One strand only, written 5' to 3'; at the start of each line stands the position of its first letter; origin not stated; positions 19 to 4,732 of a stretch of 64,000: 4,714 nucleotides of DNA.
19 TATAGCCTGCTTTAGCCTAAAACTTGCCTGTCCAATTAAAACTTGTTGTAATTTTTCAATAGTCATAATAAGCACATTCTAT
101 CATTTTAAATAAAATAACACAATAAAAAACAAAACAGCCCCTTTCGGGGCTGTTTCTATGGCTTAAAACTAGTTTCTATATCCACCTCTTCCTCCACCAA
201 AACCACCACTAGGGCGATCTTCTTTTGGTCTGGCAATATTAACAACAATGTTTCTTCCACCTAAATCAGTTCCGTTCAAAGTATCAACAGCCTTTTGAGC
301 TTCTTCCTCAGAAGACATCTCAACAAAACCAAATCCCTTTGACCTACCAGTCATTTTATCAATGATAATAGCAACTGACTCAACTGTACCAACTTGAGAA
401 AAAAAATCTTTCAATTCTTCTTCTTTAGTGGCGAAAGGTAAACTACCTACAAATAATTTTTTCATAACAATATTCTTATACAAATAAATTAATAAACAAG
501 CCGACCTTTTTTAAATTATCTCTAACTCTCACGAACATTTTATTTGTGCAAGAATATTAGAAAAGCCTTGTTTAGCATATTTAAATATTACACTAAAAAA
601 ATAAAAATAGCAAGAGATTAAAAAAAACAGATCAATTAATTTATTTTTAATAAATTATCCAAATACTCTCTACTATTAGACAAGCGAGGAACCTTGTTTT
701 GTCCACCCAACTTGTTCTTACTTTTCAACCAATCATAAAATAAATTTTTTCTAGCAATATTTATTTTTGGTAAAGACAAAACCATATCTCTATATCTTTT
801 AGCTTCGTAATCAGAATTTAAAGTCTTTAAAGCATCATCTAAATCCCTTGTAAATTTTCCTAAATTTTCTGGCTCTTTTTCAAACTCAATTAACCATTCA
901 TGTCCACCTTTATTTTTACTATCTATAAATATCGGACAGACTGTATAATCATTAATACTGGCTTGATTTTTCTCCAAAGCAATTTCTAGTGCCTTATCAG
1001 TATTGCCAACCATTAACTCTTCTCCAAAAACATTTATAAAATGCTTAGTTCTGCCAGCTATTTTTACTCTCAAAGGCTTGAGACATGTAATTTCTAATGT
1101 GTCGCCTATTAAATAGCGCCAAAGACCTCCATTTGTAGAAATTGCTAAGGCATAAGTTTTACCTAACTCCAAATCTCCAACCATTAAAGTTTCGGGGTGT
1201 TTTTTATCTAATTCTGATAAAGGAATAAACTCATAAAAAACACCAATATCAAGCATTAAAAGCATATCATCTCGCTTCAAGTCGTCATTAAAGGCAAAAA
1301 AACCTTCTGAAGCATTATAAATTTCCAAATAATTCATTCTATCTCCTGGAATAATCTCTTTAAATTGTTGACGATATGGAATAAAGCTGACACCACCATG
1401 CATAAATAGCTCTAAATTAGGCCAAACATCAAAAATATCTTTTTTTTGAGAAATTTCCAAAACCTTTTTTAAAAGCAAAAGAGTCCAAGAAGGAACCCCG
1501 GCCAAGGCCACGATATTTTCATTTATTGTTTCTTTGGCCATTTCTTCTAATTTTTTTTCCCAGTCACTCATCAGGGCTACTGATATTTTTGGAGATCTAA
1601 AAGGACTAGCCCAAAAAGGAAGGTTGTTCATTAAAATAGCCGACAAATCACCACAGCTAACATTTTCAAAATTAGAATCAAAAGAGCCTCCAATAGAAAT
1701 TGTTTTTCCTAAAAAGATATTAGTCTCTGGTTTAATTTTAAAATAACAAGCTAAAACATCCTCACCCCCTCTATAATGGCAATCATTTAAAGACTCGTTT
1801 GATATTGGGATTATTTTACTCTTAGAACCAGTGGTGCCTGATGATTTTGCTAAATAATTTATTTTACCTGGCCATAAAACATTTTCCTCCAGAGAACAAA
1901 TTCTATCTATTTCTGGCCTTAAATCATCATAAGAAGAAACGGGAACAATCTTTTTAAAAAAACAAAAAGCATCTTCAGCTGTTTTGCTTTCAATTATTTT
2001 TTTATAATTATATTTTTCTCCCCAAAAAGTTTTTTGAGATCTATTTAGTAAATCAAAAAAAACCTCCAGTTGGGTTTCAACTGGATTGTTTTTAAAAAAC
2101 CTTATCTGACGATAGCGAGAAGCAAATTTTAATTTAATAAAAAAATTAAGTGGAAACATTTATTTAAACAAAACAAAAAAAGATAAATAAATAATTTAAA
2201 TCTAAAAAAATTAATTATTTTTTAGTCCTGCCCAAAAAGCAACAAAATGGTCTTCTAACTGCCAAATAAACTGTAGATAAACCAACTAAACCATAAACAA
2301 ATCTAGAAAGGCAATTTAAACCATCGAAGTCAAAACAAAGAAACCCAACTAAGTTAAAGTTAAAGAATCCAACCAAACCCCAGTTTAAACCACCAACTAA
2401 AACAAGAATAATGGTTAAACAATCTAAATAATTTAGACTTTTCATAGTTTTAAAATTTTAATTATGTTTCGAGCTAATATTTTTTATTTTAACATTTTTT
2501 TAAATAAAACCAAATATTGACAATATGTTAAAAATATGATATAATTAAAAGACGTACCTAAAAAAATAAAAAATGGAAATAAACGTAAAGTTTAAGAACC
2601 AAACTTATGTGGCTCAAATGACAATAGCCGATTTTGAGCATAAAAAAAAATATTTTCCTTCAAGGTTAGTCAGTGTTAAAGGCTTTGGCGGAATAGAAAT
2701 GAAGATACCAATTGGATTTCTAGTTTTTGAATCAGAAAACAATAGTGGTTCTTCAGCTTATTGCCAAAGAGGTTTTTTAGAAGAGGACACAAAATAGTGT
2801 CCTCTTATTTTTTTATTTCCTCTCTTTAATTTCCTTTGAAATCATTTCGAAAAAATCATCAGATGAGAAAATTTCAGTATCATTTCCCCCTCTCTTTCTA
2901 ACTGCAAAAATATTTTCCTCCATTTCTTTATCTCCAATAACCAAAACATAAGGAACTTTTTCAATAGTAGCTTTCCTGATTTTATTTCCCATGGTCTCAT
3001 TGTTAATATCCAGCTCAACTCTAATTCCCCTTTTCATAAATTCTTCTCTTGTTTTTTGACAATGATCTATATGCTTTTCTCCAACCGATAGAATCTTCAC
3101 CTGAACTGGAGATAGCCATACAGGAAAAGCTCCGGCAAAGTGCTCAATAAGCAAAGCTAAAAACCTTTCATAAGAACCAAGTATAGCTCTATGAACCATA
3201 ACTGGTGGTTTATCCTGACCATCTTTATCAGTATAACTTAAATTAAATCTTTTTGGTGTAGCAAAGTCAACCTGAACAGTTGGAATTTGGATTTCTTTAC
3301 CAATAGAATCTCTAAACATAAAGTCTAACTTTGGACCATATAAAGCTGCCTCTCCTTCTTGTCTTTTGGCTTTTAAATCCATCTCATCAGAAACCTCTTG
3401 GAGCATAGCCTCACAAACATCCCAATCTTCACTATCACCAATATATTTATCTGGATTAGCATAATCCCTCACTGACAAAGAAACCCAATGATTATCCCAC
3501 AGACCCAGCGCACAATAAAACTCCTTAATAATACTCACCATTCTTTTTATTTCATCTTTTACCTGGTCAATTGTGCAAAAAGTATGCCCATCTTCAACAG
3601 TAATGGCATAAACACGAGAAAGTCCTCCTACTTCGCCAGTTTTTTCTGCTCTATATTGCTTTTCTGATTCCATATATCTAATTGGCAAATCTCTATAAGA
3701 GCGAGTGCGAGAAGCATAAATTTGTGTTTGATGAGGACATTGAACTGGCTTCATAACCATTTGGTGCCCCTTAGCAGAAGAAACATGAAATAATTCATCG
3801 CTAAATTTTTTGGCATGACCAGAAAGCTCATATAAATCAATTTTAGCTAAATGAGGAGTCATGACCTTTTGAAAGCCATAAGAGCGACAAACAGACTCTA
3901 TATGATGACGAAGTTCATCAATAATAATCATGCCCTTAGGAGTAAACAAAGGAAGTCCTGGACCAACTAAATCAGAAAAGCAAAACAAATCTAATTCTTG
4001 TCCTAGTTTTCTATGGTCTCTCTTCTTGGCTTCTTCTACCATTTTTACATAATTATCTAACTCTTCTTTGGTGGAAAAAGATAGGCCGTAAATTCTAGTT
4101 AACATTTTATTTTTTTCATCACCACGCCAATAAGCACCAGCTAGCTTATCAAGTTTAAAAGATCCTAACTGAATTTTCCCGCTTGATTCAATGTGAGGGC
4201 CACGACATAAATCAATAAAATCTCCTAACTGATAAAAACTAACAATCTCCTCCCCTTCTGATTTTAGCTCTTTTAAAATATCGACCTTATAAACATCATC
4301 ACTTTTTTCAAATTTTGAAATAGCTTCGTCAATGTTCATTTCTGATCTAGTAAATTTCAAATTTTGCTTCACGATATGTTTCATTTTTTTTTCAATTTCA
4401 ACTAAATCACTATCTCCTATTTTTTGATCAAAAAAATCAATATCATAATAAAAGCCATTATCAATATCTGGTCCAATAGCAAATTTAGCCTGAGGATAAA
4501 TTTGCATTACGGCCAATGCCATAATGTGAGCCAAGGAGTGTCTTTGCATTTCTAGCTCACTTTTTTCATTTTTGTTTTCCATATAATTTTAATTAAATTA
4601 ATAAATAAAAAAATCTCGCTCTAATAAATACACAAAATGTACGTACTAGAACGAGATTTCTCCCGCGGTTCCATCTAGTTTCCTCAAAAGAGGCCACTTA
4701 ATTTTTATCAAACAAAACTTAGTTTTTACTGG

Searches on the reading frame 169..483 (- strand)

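Call 72: search_protein_families(library=pfam, proteins=[window:169-483:-], max_evalue=0.01)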
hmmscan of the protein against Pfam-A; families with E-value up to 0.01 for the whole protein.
window:169-483:- (104 aa): 2 families
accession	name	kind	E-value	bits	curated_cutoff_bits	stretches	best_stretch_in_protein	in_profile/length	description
PF00076.28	RRM_1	-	2.2e-25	88.7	20.7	1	10-79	1-69/70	RNA recognition motif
PF13893.12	RRM_5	-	0.00081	19.5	27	1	23-84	43-99/125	RNA recognition motif. (a.k.a. RRM, RBD, or RNP domain)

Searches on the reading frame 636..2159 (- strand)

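Call 32: search_protein_families(library=pfam, proteins=[window:636-2159:-], max_evalue=0.001)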
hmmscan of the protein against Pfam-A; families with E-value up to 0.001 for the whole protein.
window:636-2159:- (507 aa): 3 families
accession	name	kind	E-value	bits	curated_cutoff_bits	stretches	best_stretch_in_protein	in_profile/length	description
PF03321.19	GH3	-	7e-51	173.7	23.6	1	16-275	2-304/304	GH3 family N-terminal domain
PF23572.1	GH3_C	-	1.4e-23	84.3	23.6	1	387-498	3-119/119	GH3 family C-terminal domain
PF23571.1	GH3_M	-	5e-17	62.2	23.6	1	301-370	2-75/75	GH3 family central domain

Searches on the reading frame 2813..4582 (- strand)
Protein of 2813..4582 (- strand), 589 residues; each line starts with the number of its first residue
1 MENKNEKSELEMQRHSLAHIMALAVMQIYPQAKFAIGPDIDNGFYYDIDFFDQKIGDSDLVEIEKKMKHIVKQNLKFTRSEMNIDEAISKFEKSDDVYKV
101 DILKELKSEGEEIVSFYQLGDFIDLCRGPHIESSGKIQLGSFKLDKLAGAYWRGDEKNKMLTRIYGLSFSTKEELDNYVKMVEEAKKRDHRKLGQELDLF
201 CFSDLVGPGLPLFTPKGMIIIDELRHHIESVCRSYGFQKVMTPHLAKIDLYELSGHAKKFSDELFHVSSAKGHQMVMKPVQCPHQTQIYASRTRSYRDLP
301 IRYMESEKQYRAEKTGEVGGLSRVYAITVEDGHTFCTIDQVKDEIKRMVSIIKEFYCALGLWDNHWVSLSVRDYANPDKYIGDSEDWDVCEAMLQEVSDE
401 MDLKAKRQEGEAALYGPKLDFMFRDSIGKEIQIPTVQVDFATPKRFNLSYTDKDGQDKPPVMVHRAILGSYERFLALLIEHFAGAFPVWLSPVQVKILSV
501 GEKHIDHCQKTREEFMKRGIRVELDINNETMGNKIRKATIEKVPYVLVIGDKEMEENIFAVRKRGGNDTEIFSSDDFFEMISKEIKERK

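Call 32: search_protein_families(library=pfam, proteins=[window:2813-4582:-], max_evalue=0.001)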
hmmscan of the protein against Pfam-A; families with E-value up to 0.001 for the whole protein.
window:2813-4582:- (589 aa): 3 families
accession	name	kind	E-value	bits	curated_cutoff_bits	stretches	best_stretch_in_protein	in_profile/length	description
PF00587.30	tRNA-synt_2b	-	5.3e-34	118.3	29.3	1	265-482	1-179/179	tRNA synthetase class II core domain (G, H, P, S and T)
PF03129.25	HGTP_anticodon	-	5.8e-20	71.7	21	1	494-583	1-93/94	Anticodon binding domain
PF07973.19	tRNA_SAD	-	1.5e-13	50.9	24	1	114-165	1-44/44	Threonyl and Alanyl tRNA synthetase second additional domain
